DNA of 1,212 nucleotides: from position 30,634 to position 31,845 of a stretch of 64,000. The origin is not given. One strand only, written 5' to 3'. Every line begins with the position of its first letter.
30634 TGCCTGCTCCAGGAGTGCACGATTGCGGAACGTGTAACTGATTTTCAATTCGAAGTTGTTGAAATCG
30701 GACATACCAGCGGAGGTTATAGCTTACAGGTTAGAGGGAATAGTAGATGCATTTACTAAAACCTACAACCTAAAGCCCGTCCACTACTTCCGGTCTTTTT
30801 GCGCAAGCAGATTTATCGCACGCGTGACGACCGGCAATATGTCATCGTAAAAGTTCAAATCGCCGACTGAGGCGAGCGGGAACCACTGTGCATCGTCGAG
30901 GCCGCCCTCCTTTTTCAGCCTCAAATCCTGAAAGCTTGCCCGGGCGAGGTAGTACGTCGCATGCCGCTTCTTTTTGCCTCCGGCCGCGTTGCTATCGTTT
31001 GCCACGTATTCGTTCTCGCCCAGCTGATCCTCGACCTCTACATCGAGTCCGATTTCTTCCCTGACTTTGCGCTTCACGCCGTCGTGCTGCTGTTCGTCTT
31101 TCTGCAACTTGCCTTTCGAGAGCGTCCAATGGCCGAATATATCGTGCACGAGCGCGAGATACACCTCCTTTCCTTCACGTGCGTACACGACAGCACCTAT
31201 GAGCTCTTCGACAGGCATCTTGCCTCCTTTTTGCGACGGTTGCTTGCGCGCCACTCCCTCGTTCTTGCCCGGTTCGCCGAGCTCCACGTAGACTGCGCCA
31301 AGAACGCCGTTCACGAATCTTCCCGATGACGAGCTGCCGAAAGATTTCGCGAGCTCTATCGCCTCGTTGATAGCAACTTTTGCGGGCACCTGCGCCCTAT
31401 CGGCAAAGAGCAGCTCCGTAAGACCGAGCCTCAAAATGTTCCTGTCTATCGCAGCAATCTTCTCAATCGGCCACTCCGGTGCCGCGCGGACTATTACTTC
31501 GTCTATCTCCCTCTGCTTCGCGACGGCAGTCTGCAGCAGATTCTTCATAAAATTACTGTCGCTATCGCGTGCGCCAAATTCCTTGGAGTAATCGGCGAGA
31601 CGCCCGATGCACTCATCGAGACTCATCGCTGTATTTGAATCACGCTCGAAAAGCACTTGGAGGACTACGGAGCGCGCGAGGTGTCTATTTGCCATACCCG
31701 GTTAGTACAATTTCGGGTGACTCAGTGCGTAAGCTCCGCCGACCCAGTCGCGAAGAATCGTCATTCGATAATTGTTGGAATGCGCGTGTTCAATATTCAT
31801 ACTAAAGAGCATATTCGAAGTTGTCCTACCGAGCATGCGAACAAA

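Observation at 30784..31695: NusB antitermination factor fused to a NUDIX hydrolase domain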

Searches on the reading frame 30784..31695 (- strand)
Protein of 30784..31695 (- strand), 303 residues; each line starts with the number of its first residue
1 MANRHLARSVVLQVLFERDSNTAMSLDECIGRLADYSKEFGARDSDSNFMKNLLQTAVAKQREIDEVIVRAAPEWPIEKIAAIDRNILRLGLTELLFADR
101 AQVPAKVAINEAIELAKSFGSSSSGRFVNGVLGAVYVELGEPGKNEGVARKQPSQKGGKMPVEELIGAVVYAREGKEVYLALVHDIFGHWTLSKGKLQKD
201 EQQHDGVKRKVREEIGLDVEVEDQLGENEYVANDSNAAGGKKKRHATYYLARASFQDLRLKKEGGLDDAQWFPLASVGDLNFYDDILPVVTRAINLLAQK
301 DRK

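Call 3: search_protein_families(library=pfam, proteins=[window:30784-31695:-], max_evalue=1)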
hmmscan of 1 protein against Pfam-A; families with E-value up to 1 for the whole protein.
window:30784-31695:- (303 aa): 3 families
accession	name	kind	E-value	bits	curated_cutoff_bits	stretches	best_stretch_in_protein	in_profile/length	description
PF01029.23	NusB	-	2.7e-30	105.9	23.1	1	7-135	3-131/133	NusB family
PF00293.34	NUDIX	-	1.5e-11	44.8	21.1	1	167-277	7-118/134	NUDIX domain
PF13869.12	NUDIX_2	-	0.16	11.8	27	1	166-230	46-110/188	Nucleotide hydrolase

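Call 4: search_protein_families(library=ncbifam, proteins=[window:30784-31695:-], max_evalue=1)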
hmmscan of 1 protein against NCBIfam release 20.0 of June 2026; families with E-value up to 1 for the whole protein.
window:30784-31695:- (303 aa): 22 families
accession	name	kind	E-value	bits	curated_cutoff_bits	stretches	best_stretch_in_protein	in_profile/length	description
TIGR01951.1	nusB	equivalog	3.7e-33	114.6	88.35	1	4-137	2-129/131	transcription antitermination factor NusB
NF001223.0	PRK00202.1-1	equivalog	1.6e-24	86.6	131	1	2-135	7-140/146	transcription antitermination factor NusB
NF011494.0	PRK14902.1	equivalog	3e-12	46.1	319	1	7-136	5-126/444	16S rRNA (cytosine(967)-C(5))-methyltransferase RsmB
NF001230.0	PRK00202.2-5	equivalog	2.8e-09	37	132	1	52-137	66-149/165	transcription antitermination factor NusB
TIGR00563.1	rsmB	equivalog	6.8e-09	35.3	269.05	1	4-146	1-130/437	16S rRNA (cytosine(967)-C(5))-methyltransferase RsmB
NF011493.0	PRK14901.1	equivalog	1.2e-08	34.3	540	1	40-135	33-125/447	16S rRNA (cytosine(967)-C(5))-methyltransferase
NF052459.1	OxoGTPPhMutT1Mycb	equivalog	2.5e-06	26.8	475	1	167-280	5-113/292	8-oxo-(d)GTP phosphatase MutT1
NF007834.0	PRK10546.1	equivalog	0.00019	21.2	156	1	184-241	26-77/135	pyrimidine (deoxy)nucleoside triphosphate diphosphatase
NF006961.0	PRK09438.1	equivalog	0.00033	20.1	103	1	159-223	6-67/151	dihydroneopterin triphosphate diphosphatase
NF001936.0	PRK00714.1-3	equivalog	0.00038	20.4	118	1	174-222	21-70/155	RNA pyrophosphohydrolase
NF011495.0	PRK14903.1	equivalog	0.00069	18.6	503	1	44-133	36-117/431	16S rRNA (cytosine(967)-C(5))-methyltransferase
NF002995.0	PRK03759.1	equivalog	0.00081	19.1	127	1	190-277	65-150/185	isopentenyl-diphosphate Delta-isomerase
NF008044.0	PRK10776.1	equivalog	0.0013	18.6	148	1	187-235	30-78/130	8-oxo-dGTP diphosphatase MutT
NF006530.0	PRK08999.1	equivalog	0.0029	16.7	245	1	186-226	31-71/315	Nudix family hydrolase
NF001937.0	PRK00714.1-4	equivalog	0.012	15.2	139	1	169-221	14-64/161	RNA pyrophosphohydrolase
TIGR00586.1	mutt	equivalog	0.017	15.1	97.9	1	184-227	28-71/129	8-oxo-dGTP diphosphatase MutT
NF001938.0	PRK00714.1-5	equivalog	0.088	12.2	116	1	187-219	44-76/172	RNA pyrophosphohydrolase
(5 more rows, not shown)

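Call 5: search_solved_structures(query=window:30784-31695:-, max_evalue=1, show_alignments=3)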
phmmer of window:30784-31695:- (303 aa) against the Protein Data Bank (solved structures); distinct sequences matched with E-value up to 1: 72 (the best 60 are shown).
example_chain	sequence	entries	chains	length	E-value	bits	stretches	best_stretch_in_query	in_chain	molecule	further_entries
1tzt_A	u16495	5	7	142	3.7e-17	66.6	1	6-138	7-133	N utilization substance protein B homolog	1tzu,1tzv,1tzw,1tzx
2jr0_A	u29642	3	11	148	4e-15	59.9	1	41-144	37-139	N utilization substance protein B homolog | N utilization substance protein B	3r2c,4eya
3r2d_A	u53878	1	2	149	4.1e-15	59.9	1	41-144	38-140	N utilization substance protein B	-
3imq_A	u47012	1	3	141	2.7e-12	50.6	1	36-134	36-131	N utilization substance protein B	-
1ey1_A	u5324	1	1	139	3.6e-12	50.2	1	36-134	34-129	ANTITERMINATION FACTOR NUSB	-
5ms0_L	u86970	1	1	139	3.6e-12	50.2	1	36-134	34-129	Transcription antitermination protein NusB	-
5lm7_B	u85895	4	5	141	3.7e-12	50.2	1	36-134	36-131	N utilization substance protein B homolog | Transcription antitermination protein NusB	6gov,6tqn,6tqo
3d3b_A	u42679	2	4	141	3.7e-12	50.2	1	36-134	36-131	N utilization substance protein B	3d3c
1eyv_A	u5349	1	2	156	1.2e-11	48.5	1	4-137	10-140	N-UTILIZING SUBSTANCE PROTEIN B HOMOLOG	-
6ckq_A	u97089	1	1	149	1.1e-09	42.1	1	41-140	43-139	Transcription antitermination protein NusB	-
6y3z_A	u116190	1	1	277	0.00025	24.5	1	185-279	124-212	m7GpppN-mRNA hydrolase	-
2jvb_A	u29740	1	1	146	0.00034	24.1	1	186-280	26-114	mRNA-decapping enzyme subunit 2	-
4k6e_A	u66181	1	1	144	0.00034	24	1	187-280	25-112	mRNA-decapping enzyme subunit 2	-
4kg4_A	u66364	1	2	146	0.00035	24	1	186-279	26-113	mRNA-decapping enzyme subunit 2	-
2rrk_A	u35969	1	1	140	0.00036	24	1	158-234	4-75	CTP pyrophosphohydrolase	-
3i7u_A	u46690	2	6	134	0.0041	20.5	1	181-295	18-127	AP4A hydrolase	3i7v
1vc8_A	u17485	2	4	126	0.066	16.5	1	168-277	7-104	Ndx1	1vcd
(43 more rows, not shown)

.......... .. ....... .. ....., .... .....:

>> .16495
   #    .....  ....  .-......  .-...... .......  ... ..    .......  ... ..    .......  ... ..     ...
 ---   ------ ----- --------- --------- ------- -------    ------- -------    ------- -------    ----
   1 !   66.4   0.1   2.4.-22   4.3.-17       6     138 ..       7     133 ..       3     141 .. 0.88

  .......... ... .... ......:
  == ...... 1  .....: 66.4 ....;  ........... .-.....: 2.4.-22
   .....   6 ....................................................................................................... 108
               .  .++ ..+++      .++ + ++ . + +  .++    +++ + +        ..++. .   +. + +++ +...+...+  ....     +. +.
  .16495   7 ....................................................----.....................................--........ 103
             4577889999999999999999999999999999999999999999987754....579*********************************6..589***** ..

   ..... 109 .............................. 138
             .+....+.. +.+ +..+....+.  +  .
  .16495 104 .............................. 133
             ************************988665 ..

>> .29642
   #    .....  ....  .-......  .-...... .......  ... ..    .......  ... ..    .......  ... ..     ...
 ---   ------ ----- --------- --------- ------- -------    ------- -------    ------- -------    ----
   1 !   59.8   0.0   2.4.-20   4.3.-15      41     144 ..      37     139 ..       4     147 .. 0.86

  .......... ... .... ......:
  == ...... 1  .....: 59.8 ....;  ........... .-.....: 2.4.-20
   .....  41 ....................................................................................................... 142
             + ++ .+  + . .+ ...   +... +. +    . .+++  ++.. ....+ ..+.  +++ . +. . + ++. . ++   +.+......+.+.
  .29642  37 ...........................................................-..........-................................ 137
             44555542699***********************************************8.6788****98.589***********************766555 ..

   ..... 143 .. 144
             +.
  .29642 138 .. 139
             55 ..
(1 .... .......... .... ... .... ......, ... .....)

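Call 6: find_homologous_proteins(query=window:30784-31695:-, max_evalue=0.00001)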
Query window:30784-31695:- (303 aa): 8000 proteins with E <= 0.00001 among 8000 candidates; the best 120 are listed.
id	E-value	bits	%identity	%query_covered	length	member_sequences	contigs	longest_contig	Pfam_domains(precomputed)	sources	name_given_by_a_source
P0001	1.3e-177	608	99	92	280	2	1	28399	PF00293.35,PF01029.24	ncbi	-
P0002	1.9e-176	604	90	100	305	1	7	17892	PF00293.35,PF01029.24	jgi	jgi:transcription antitermination protein NusB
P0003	1.4e-173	595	88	100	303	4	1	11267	PF00293.35,PF01029.24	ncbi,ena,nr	ncbi:MAG: Uncharacterized protein Athens041674_477 [Parcubacteria group bacterium Athens0416_74]|nr:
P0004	3.3e-173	593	87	100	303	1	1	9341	PF00293.35,PF01029.24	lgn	-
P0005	1.8e-170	584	87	100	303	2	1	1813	PF00293.35,PF01029.24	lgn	-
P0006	5.5e-170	583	87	100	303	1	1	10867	PF00293.35,PF01029.24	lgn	-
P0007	9.9e-170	582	87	100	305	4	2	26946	PF00293.35,PF01029.24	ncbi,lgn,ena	-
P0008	7.2e-169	579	86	100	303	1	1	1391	PF00293.35,PF01029.24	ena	-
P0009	1.4e-168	578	85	100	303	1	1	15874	PF00293.35,PF01029.24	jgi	jgi:N utilization substance protein B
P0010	6.2e-168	576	86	100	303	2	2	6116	PF00293.35,PF01029.24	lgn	-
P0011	9.6e-168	576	86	100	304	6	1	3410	PF00293.35,PF01029.24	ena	-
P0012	9.7e-168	576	87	100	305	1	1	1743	PF00293.35,PF01029.24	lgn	-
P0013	1.3e-167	575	86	100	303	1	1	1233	PF00293.35,PF01029.24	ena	-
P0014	1.5e-167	575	87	100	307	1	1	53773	PF00293.35,PF01029.24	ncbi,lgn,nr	ncbi:transcription antitermination factor NusB [Candidatus Kaiserbacteria bacterium]|nr:transcriptio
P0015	1.5e-167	575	86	100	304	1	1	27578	PF00293.35,PF01029.24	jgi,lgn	-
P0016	2.7e-167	574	86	100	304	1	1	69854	PF00293.35,PF01029.24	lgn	-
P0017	3.0e-167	574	84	100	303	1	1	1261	PF00293.35,PF01029.24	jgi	jgi:N utilization substance protein B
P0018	3.3e-167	574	85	100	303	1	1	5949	PF00293.35,PF01029.24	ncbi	-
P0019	3.7e-167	574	85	100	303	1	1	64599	PF00293.35,PF01029.24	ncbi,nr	ncbi:MAG: transcription antitermination factor NusB [Candidatus Pacebacteria bacterium]|nr:transcrip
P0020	7.1e-167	573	85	100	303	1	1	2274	PF00293.35,PF01029.24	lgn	-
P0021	8.2e-167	572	85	100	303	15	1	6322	PF00293.35,PF01029.24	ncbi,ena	-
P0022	2.7e-166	571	85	100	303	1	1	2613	PF00293.35,PF01029.24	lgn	-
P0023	3.2e-166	571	86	100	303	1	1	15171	PF00293.35,PF01029.24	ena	-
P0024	3.6e-166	570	86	100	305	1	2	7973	PF00293.35,PF01029.24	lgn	-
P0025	4.4e-166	570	86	100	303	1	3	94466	PF00293.35,PF01029.24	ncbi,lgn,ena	ncbi:MAG: transcription antitermination factor NusB [Patescibacteria group bacterium]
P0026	5.5e-166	570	84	100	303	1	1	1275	PF00293.35,PF01029.24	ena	-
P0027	9.1e-166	569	84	100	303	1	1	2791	PF00293.35,PF01029.24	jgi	jgi:N utilization substance protein B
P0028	1.1e-165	569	86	100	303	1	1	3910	PF00293.35,PF01029.24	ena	-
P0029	1.3e-165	569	86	100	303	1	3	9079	PF00293.35,PF01029.24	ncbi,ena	ncbi:MAG: transcription antitermination factor NusB [Patescibacteria group bacterium]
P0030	1.6e-165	568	84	100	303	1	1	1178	PF00293.35,PF01029.24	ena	-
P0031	1.6e-165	568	85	100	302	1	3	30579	PF00293.35,PF01029.24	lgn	-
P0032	1.6e-165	568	86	100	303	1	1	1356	PF00293.35,PF01029.24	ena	-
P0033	1.7e-165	568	85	100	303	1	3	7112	PF00293.35,PF01029.24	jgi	jgi:N utilization substance protein B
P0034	2.7e-165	567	85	100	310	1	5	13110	PF00293.35,PF01029.24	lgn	-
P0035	3.0e-165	567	84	100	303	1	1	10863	PF00293.35,PF01029.24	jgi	jgi:N utilization substance protein B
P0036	5.2e-165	567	85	100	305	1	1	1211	PF00293.35,PF01029.24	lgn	-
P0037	1.3e-164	565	84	100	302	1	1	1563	PF00293.35,PF01029.24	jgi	jgi:N utilization substance protein B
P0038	1.5e-164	565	85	100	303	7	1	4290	PF00293.35,PF01029.24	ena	-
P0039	1.5e-164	565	85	100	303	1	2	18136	PF00293.35,PF01029.24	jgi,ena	-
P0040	2.0e-164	565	85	100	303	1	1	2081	PF00293.35,PF01029.24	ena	-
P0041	2.1e-164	565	85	100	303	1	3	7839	PF00293.35,PF01029.24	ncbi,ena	-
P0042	2.4e-164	564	84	100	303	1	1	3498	PF00293.35,PF01029.24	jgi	jgi:N utilization substance protein B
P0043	2.8e-164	564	83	100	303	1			PF00293.35,PF01029.24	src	-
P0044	3.2e-164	564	84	100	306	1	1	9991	PF00293.35,PF01029.24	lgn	-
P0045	3.6e-164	564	83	100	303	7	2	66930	PF00293.35,PF01029.24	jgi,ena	jgi:N utilization substance protein B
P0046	4.5e-164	563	84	100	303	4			PF00293.35,PF01029.24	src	-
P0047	4.8e-164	563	84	100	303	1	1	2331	PF00293.35,PF01029.24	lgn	-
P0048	9.3e-164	562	84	100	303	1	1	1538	PF00293.35,PF01029.24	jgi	jgi:N utilization substance protein B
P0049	1.0e-163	562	85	100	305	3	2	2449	PF00293.35,PF01029.24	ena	-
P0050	1.2e-163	562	83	100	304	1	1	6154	PF00293.35,PF01029.24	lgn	-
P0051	1.6e-163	562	83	100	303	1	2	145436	PF00293.35,PF01029.24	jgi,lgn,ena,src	-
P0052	1.7e-163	562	83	100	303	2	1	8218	PF00293.35,PF01029.24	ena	-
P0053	2.4e-163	561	83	100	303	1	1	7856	PF00293.35,PF01029.24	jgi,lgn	jgi:N utilization substance protein B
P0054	2.7e-163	561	85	100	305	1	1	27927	PF00293.35,PF01029.24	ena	-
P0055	2.9e-163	561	85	100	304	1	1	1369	PF00293.35,PF01029.24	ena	-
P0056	2.9e-163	561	85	100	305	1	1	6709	PF00293.35,PF01029.24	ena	-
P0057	2.9e-163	561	83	100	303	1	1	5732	PF00293.35,PF01029.24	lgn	-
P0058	3.5e-163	561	85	100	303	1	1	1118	PF00293.35,PF01029.24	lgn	-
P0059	3.8e-163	560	85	100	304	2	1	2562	PF00293.35,PF01029.24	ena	-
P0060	3.9e-163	560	85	100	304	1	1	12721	PF00293.35,PF01029.24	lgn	-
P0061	3.9e-163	560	84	100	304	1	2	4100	PF00293.35,PF01029.24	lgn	-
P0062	4.0e-163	560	84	100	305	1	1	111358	PF00293.35,PF01029.24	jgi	jgi:N utilization substance protein B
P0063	4.5e-163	560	88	96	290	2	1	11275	PF00293.35,PF01029.24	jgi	-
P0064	5.1e-163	560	86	100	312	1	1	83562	PF00293.35,PF01029.24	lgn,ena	-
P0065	8.1e-163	559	84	100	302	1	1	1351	PF00293.35,PF01029.24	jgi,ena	jgi:N utilization substance protein B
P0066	9.9e-163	559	84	100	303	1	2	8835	PF00293.35,PF01029.24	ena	-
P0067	1.8e-162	558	84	100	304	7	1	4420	PF00293.35,PF01029.24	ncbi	-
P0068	1.9e-162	558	83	100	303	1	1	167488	PF00293.35,PF01029.24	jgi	jgi:N utilization substance protein B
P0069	2.7e-162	558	84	100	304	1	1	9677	PF00293.35,PF01029.24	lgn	-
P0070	2.8e-162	558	83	100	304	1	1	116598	PF00293.35,PF01029.24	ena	-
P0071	4.0e-162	557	84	100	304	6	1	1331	PF00293.35,PF01029.24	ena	-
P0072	4.7e-162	557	83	100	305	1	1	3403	PF00293.35,PF01029.24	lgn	-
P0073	5.5e-162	557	83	100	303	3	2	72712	PF00293.35,PF01029.24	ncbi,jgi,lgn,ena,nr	ncbi:MAG TPA: transcription antitermination factor NusB [Candidatus Paceibacterota bacterium]|nr:tra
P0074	7.5e-162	556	83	100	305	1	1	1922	PF00293.35,PF01029.24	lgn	-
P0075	7.8e-162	556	85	100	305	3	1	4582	PF00293.35,PF01029.24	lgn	-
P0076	9.3e-162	556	82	100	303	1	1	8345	PF00293.35,PF01029.24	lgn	-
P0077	1.0e-161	556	83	100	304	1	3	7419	PF00293.35,PF01029.24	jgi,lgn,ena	-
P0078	1.3e-161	555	83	100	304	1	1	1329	PF00293.35,PF01029.24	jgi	jgi:N utilization substance protein B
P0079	1.5e-161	555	90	92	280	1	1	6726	PF00293.35,PF01029.24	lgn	-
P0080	1.8e-161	555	84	100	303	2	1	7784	PF00293.35,PF01029.24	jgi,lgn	jgi:N utilization substance protein B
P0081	2.2e-161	555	83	100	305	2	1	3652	PF00293.35,PF01029.24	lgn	-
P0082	2.9e-161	554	84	100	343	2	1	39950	PF00293.35,PF01029.24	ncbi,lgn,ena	-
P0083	3.1e-161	554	83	100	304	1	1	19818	PF00293.35,PF01029.24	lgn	-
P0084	4.3e-161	554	84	100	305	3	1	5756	PF00293.35,PF01029.24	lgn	-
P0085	4.6e-161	554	82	100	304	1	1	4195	PF00293.35,PF01029.24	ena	-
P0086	4.9e-161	554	84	100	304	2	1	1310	PF00293.35,PF01029.24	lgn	-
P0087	6.6e-161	553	83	99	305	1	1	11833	PF00293.35,PF01029.24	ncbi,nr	ncbi:MAG TPA: transcription antitermination factor NusB [Candidatus Paceibacterota bacterium]|nr:tra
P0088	8.1e-161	553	83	100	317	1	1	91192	PF00293.35,PF01029.24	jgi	jgi:N utilization substance protein B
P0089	1.2e-160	552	83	100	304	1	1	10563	PF00293.35,PF01029.24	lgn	-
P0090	1.7e-160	552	81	100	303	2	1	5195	PF00293.35,PF01029.24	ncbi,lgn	-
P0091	1.8e-160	552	83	100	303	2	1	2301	PF00293.35,PF01029.24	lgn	-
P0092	2.0e-160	551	84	100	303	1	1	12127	PF00293.35,PF01029.24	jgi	jgi:N utilization substance protein B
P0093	2.3e-160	551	81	100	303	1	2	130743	PF00293.35,PF01029.24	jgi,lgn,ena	jgi:N utilization substance protein B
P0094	2.8e-160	551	84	100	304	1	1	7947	PF00293.35,PF01029.24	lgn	-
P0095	3.7e-160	551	83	100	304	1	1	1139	PF00293.35,PF01029.24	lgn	-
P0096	5.0e-160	550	82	100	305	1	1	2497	PF00293.35,PF01029.24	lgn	-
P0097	5.8e-160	550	81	100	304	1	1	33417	PF00293.35,PF01029.24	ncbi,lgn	-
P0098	7.8e-160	550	80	100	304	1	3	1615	PF00293.35,PF01029.24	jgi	jgi:N utilization substance protein B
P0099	9.9e-160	549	82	100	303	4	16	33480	PF00293.35,PF01029.24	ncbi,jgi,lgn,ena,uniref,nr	ncbi:MAG: N utilization substance protein B-like protein [Candidatus Kaiserbacteria bacterium GW2011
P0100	9.9e-160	549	83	100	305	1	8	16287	PF00293.35,PF01029.24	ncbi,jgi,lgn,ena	-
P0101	1.5e-159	549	83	100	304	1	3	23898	PF00293.35,PF01029.24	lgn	-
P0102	3.3e-159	548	90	92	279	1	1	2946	PF00293.35,PF01029.24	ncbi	-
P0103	5.2e-159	547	84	100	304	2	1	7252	PF00293.35,PF01029.24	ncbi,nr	ncbi:transcription antitermination factor NusB [Candidatus Kaiserbacteria bacterium]|nr:transcriptio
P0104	6.0e-159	547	82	100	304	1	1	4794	PF00293.35,PF01029.24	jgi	jgi:transcription antitermination protein NusB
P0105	7.1e-159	546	82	100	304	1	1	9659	PF00293.35,PF01029.24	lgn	-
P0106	8.1e-159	546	82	100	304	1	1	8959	PF00293.35,PF01029.24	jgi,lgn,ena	-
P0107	1.8e-158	545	81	100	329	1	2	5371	PF00293.35,PF01029.24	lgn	-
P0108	2.0e-158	545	82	100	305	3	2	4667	PF00293.35,PF01029.24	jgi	jgi:N utilization substance protein B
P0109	2.6e-158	545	82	100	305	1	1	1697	PF00293.35,PF01029.24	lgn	-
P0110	2.7e-158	545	88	92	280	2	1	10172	PF00293.35,PF01029.24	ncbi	-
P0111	4.1e-158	544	89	92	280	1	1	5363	PF00293.35,PF01029.24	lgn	-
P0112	5.2e-158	544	81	100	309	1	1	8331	PF00293.35,PF01029.24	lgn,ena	-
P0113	5.3e-158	544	82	100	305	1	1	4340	PF00293.35,PF01029.24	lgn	-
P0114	5.4e-158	544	82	100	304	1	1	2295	PF00293.35,PF01029.24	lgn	-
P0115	5.5e-158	544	82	100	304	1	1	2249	PF00293.35,PF01029.24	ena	-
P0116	6.5e-158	543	81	100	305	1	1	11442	PF00293.35,PF01029.24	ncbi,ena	-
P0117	3.5e-157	541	80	100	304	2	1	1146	PF00293.35,PF01029.24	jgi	jgi:N utilization substance protein B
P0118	3.7e-157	541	81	100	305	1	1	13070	PF00293.35,PF01029.24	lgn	-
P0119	6.0e-157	540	82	100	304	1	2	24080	PF00293.35,PF01029.24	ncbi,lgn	-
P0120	1.8e-156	539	82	100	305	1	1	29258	PF00293.35,PF01029.24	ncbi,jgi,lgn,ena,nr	ncbi:MAG TPA: transcription antitermination factor NusB [Candidatus Paceibacterota bacterium]|nr:tra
